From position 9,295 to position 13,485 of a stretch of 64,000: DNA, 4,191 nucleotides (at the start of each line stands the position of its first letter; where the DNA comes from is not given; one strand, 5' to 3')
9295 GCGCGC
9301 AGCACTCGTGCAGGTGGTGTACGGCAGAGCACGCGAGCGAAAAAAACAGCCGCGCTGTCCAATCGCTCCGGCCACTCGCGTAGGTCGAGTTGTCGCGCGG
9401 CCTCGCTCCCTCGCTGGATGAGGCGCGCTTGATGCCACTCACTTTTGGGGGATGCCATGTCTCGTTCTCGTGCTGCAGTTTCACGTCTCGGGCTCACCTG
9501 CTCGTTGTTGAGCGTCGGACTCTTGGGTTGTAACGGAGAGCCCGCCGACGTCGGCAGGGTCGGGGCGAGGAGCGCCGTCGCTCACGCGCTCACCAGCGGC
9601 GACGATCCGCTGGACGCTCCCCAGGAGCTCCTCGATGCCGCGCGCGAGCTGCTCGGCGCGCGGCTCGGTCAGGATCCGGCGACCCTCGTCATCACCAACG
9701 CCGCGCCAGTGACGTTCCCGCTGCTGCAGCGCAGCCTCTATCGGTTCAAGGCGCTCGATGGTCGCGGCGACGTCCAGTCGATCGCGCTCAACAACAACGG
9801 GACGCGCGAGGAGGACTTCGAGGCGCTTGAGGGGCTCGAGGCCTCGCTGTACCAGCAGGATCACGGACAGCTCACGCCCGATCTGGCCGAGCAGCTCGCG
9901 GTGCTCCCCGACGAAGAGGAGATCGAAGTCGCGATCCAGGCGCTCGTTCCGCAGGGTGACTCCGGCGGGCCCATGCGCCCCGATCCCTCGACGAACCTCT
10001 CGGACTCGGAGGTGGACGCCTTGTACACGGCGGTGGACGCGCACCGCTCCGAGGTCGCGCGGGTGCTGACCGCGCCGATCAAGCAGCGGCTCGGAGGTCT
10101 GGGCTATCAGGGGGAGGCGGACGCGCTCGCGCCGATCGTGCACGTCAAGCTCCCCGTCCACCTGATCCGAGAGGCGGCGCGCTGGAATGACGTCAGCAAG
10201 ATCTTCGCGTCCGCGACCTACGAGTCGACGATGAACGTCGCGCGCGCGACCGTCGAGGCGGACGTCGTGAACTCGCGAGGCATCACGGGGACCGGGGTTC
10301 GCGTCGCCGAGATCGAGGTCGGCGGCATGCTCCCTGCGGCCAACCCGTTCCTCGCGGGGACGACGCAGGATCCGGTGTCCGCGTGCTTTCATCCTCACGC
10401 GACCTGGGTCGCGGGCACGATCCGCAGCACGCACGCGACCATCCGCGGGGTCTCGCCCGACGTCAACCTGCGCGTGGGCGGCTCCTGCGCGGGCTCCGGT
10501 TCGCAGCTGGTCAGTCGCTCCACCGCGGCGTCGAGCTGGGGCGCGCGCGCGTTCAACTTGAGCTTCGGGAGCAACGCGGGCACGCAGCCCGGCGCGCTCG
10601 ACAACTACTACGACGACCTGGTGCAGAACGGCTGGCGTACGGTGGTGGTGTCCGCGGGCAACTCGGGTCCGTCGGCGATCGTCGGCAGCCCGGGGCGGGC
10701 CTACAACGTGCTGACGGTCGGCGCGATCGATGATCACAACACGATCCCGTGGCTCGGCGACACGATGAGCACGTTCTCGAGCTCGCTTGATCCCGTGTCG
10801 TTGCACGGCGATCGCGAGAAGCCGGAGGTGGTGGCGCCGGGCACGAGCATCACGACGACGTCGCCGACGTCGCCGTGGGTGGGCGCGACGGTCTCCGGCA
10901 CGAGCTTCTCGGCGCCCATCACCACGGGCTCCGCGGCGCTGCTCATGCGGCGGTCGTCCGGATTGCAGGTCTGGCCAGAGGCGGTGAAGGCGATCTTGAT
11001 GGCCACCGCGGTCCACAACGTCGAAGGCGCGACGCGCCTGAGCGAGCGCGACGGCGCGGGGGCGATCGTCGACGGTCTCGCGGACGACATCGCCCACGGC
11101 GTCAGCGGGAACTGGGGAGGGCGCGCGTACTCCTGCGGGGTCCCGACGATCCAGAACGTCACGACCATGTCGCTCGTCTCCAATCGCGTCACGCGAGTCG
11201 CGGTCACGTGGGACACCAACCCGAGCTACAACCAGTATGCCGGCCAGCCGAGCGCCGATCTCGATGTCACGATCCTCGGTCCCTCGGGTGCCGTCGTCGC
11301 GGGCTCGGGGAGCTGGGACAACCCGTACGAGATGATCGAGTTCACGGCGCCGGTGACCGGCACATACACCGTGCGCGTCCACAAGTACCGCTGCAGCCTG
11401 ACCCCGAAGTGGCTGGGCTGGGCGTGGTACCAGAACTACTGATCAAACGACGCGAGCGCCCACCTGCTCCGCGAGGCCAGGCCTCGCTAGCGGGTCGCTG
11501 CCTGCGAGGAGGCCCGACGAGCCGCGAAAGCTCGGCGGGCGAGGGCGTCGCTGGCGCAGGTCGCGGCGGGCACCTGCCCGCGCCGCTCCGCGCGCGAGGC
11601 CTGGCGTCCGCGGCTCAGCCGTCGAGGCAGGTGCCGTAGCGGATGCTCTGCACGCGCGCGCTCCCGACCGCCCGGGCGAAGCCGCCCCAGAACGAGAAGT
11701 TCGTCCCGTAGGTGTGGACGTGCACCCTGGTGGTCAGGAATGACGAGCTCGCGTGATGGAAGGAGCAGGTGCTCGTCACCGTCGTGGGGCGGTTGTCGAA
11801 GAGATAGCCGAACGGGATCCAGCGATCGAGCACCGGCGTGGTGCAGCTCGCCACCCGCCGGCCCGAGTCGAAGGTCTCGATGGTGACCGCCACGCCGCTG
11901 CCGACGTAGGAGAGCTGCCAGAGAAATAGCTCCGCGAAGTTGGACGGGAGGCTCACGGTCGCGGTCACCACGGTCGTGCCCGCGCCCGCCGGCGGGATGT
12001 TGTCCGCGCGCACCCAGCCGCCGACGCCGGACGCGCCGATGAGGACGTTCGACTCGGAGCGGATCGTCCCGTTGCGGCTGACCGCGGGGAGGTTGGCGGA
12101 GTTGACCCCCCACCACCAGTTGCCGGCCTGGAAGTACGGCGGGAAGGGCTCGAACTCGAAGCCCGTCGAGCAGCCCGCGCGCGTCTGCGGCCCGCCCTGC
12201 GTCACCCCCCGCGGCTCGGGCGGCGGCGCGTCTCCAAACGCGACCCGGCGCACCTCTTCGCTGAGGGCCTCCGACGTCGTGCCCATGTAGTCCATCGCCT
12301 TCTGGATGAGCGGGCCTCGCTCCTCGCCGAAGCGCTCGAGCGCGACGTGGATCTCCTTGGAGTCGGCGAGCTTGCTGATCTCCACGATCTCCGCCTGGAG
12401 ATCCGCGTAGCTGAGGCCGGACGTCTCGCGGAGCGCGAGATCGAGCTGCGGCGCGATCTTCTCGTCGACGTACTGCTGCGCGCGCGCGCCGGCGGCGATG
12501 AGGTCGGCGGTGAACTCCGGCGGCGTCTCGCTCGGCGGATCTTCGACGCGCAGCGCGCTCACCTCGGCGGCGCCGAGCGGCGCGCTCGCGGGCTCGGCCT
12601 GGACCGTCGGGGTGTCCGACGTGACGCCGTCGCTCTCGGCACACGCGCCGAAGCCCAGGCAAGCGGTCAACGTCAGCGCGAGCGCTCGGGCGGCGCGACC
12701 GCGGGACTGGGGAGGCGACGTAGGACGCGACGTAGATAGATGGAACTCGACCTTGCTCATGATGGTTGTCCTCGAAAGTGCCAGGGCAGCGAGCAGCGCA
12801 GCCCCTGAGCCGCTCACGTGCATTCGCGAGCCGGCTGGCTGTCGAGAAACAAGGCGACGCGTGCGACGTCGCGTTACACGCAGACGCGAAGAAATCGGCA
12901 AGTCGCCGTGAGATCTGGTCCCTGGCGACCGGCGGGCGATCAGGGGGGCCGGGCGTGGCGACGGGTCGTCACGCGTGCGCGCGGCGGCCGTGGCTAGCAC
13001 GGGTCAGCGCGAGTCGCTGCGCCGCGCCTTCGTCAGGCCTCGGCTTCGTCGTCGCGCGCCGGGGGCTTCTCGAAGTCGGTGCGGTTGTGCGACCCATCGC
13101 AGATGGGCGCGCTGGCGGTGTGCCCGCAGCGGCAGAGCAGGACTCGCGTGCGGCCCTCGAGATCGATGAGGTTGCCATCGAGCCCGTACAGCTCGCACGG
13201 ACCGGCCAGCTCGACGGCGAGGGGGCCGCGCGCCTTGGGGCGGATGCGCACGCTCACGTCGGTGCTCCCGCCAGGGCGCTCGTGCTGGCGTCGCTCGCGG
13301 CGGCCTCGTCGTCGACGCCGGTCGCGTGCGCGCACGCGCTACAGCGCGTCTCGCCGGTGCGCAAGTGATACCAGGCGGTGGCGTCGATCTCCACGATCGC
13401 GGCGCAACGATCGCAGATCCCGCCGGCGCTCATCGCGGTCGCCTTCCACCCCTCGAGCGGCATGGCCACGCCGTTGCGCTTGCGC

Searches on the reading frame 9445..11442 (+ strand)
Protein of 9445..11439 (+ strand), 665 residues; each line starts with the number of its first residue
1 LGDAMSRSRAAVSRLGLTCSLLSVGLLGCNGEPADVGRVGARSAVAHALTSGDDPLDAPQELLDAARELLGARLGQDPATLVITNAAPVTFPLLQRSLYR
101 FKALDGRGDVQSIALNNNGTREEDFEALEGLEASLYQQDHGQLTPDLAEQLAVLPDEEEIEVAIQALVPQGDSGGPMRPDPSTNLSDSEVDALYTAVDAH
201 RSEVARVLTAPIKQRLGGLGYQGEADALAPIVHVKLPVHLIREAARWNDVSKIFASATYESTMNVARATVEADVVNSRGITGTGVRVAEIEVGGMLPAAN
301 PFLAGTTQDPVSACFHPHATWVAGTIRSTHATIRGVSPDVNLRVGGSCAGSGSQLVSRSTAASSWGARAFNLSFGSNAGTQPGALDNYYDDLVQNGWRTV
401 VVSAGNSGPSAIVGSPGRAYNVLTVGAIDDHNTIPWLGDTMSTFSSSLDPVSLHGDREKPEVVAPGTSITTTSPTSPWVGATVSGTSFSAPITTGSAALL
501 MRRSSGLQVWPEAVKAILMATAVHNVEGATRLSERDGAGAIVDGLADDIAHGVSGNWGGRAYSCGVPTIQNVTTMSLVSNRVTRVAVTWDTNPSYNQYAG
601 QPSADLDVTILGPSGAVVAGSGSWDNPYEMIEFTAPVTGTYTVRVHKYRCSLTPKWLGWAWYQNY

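Call 7: search_protein_families(library=pfam, proteins=[window:9457-11442:+])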
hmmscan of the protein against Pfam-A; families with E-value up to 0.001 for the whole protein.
window:9457-11442:+ (661 aa): 2 families
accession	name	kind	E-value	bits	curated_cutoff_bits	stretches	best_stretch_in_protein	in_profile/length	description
PF00082.27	Peptidase_S8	-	5.1e-28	98.6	21.8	1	312-535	54-288/288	Subtilase family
PF04151.21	PPC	-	2e-05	25.8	25.9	1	581-642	15-69/70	Bacterial pre-peptidase C-terminal domain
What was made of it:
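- Checked: 9457-11442 (plus) is Peptidase_S8 plus PPC, with a lipoprotein-type signal peptide (call 7).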

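Call 13: find_encoding_contigs(protein=window:9457-11442:+, flank=3000, max_places=10)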
Protein window:9457-11442:+ (661 aa): no gene with exactly this product is on record in the collection.

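Call 15: find_encoding_contigs(protein=window:9445-11439:+, flank=3000, max_places=10)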
Protein seq(665 aa) (665 aa): no gene with exactly this product is on record in the collection.

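Call 16: find_homologous_proteins(query=window:9457-11442:+, max_evalue=1e-20)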
Query window:9457-11442:+ (661 aa): 112 proteins with E <= 1e-20 among 8000 candidates.
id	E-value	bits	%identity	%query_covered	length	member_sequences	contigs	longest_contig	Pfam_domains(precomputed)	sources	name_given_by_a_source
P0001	0.0e+0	1432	100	97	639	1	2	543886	PF04151.22,PF00082.28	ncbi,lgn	ncbi:MAG: S8 family serine peptidase [Kofleriaceae bacterium]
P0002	1.2e-277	941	68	93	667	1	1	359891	PF00082.28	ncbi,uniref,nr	ncbi:S8 family peptidase [Hyalangium versicolor]|uniref:S8 family peptidase n=1 Tax=Hyalangium versi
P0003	2.0e-254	864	59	99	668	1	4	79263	PF04151.22,PF00082.28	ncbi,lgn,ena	-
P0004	3.6e-249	847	60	100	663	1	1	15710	PF00082.28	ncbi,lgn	-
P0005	6.3e-200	684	53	92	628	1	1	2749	PF04151.22,PF00082.28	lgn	-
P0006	6.6e-195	668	53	92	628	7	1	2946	PF00082.28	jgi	-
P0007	7.5e-195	668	52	92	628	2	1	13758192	PF04151.22,PF00082.28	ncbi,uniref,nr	ncbi:S8 family peptidase [Archangium lansingense]|uniref:S8 family serine peptidase n=1 Tax=Archangi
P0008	1.2e-193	664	52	92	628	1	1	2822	PF04151.22,PF00082.28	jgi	jgi:Subtilase family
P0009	1.1e-183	631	50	98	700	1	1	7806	PF00082.28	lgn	-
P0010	1.6e-173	597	49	92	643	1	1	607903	PF00082.28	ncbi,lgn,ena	-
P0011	2.1e-169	583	48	91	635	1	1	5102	PF00082.28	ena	-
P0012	1.5e-167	577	48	90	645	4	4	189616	PF00082.28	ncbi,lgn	-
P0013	2.1e-167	577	48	92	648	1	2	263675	PF00082.28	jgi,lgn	jgi:hypothetical protein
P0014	8.5e-167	575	48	91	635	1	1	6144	PF04151.22,PF00082.28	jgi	jgi:hypothetical protein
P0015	4.3e-166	573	48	90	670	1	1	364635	PF00082.28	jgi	-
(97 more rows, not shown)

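Call 17: find_encoding_contigs(protein=P0001, flank=4000, max_places=6)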
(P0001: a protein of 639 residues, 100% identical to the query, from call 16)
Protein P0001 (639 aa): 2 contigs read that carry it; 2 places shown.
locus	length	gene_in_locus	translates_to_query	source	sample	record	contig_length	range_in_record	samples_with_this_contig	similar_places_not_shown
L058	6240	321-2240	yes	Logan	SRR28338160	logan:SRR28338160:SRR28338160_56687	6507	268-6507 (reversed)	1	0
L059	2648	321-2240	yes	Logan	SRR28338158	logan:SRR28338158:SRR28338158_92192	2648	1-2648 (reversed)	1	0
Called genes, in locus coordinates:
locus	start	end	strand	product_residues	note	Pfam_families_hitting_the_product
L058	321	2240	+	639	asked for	PF00082:Peptidase_S8, PF04151:PPC (faint)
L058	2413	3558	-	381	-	-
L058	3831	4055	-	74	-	PF09360:zf-CDGSH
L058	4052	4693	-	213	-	PF01152:Bac_globin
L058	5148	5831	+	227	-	PF13640:2OG-FeII_Oxy_3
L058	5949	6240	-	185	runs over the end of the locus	?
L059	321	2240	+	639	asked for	PF00082:Peptidase_S8, PF04151:PPC (faint)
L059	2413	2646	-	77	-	?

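Call 18: find_encoding_contigs(protein=P0002, flank=4000, max_places=4)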
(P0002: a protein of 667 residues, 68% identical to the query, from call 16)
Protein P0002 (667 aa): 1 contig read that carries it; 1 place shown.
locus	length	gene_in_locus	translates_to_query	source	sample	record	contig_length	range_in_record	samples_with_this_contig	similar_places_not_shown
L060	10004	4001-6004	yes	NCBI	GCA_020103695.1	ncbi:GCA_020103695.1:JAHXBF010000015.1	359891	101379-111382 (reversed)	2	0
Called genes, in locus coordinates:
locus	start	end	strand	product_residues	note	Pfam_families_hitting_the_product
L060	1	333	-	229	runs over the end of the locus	PF09346:SMI1_KNR4 (weak)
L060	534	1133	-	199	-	PF03466:LysR_substrate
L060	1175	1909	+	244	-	PF01738:DLH, PF02129:Peptidase_S15 (faint)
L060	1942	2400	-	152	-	PF22381:Staph_reg_Sar_Rot, PF12802:MarR_2, PF01047:MarR, PF13463:HTH_27, PF13412:HTH_24 (faint), PF13601:HTH_34 (weak)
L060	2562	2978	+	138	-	PF02566:OsmC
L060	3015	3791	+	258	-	PF00561:Abhydrolase_1, PF12146:Hydrolase_4 (faint), PF12695:Abhydrolase_5 (weak), PF12697:Abhydrolase_6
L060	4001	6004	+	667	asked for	PF00082:Peptidase_S8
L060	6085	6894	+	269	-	-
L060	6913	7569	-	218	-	PF01209:Ubie_methyltran, PF05401:NodS (weak), PF05175:MTS (faint), PF13489:Methyltransf_23, PF13649:Methyltransf_25, PF13847:Methyltransf_31, PF08241:Methyltransf_11, PF08242:Methyltransf_12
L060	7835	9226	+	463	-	PF00375:SDF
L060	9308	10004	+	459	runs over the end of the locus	-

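Call 19: find_encoding_contigs(protein=P0003, flank=4000, max_places=6)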
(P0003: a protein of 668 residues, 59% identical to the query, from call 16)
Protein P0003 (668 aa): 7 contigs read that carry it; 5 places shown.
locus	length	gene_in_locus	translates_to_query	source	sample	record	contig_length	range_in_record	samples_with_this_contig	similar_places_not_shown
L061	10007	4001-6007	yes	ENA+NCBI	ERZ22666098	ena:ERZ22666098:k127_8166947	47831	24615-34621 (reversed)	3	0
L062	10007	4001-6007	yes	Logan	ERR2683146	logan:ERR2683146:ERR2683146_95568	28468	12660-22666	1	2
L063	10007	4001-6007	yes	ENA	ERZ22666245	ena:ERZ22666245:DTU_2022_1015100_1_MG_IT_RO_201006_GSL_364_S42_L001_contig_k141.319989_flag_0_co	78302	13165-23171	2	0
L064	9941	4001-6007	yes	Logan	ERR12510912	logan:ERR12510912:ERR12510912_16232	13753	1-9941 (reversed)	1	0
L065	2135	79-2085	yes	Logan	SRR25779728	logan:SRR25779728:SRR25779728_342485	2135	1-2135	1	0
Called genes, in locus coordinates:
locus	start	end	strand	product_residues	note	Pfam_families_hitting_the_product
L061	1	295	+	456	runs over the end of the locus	PF08323:Glyco_transf_5, PF13439:Glyco_transf_4, PF00534:Glycos_transf_1, PF20706:GT4-conflict, PF13692:Glyco_trans_1_4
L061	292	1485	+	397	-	PF01306:LacY_symp, PF03825:Nuc_H_symport, PF12832:MFS_1_like, PF07690:MFS_1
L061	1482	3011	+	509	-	-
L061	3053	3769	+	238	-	-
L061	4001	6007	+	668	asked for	PF00082:Peptidase_S8, PF04151:PPC (faint)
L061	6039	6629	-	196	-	PF00106:adh_short, PF13561:adh_short_C2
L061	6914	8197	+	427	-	-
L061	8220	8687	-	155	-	PF08327:AHSA1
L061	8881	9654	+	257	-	PF02522:Antibiotic_NAT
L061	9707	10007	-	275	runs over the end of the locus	PF01135:PCMT, PF05175:MTS (weak), PF13489:Methyltransf_23, PF01209:Ubie_methyltran, PF13847:Methyltransf_31, PF08241:Methyltransf_11, PF08242:Methyltransf_12, PF13649:Methyltransf_25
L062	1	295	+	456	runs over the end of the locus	PF08323:Glyco_transf_5, PF13439:Glyco_transf_4, PF00534:Glycos_transf_1, PF20706:GT4-conflict, PF13692:Glyco_trans_1_4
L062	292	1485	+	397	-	PF01306:LacY_symp, PF03825:Nuc_H_symport, PF12832:MFS_1_like, PF07690:MFS_1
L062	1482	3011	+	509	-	-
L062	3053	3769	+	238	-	-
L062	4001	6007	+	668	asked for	PF00082:Peptidase_S8, PF04151:PPC (faint)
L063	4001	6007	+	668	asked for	PF00082:Peptidase_S8, PF04151:PPC (faint)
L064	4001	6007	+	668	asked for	PF00082:Peptidase_S8, PF04151:PPC (faint)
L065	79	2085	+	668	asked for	PF00082:Peptidase_S8, PF04151:PPC (faint)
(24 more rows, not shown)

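Call 20: find_encoding_contigs(protein=P0004, flank=4000, max_places=4)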
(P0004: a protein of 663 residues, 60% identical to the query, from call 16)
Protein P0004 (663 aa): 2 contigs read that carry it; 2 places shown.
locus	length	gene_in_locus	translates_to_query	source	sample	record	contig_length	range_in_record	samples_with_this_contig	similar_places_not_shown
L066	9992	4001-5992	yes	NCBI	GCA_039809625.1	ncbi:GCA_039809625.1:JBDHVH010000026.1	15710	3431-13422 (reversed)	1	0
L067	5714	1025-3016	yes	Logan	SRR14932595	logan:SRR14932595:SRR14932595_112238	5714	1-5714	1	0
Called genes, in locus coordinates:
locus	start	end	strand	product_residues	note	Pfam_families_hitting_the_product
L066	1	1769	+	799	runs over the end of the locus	PF13620:CarboxypepD_reg (faint), PF06119:NIDO, PF02494:HYR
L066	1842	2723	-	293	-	-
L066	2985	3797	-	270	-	PF13489:Methyltransf_23, PF08241:Methyltransf_11 (weak), PF08242:Methyltransf_12 (weak)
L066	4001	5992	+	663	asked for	PF00082:Peptidase_S8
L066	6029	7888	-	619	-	PF00246:Peptidase_M14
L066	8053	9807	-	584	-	PF17900:Peptidase_M1_N, PF01433:Peptidase_M1, PF09127:Leuk-A4-hydro_C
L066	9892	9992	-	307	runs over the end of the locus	PF14885:GHL15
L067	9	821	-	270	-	PF13489:Methyltransf_23, PF08241:Methyltransf_11 (weak), PF08242:Methyltransf_12 (weak)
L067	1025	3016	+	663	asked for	PF00082:Peptidase_S8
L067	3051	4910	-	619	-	PF00246:Peptidase_M14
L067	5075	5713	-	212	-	?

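Call 50: find_encoding_contigs(protein=P0007, flank=1500, max_places=2)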
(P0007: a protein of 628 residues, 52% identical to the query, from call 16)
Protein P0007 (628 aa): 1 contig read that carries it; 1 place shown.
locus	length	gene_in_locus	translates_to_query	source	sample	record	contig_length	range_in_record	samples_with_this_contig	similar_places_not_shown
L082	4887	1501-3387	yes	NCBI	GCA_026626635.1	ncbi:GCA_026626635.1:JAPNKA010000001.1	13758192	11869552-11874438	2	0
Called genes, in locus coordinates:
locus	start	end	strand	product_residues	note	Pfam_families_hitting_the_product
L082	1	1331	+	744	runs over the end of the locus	PF00672:HAMP, PF02518:HATPase_c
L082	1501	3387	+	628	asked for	PF00082:Peptidase_S8, PF04151:PPC (weak)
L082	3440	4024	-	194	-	-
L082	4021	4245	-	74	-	-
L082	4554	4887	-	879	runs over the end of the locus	-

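Call 51: find_encoding_contigs(protein=P0010, flank=1500, max_places=2)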
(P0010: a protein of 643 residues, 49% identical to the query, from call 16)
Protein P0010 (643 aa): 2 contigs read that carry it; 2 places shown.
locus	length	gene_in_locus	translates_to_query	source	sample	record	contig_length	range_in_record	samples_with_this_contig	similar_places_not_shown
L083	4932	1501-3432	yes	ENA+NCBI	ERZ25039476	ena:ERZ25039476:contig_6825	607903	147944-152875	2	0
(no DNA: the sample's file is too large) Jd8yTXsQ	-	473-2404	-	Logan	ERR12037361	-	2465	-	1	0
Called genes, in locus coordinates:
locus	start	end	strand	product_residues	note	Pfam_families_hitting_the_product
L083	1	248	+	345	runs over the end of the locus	-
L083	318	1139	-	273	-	PF01145:Band_7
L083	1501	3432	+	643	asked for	PF00082:Peptidase_S8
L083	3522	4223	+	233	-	PF14343:PrcB_C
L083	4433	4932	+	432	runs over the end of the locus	PF07691:PA14, PF25275:Golvesin_C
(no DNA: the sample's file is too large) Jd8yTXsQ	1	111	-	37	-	?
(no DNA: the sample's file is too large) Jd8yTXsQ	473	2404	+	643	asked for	PF00082:Peptidase_S8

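Call 52: find_encoding_contigs(protein=P0013, flank=1500, max_places=2)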
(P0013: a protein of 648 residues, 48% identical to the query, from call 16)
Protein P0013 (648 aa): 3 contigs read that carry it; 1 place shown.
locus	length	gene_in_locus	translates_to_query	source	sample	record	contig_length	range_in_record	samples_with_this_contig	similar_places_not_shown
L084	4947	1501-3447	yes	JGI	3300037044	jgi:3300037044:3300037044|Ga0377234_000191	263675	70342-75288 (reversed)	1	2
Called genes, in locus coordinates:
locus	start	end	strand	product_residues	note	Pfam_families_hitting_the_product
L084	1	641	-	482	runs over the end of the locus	PF02321:OEP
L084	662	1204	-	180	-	PF04273:BLH_phosphatase (weak), PF22741:PTP-NADK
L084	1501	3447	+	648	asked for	PF00082:Peptidase_S8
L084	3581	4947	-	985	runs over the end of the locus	-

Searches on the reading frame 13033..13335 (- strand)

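Call 46: search_protein_families(library=pfam, proteins=[window:13033-13335:-], max_evalue=0.0001)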
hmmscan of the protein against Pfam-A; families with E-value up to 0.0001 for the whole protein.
window:13033-13335:- (100 aa): 1 family
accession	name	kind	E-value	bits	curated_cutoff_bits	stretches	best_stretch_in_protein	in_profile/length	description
PF09360.15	zf-CDGSH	-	1.3e-12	48.2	29.5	1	37-84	2-48/48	Iron-binding zinc finger CDGSH type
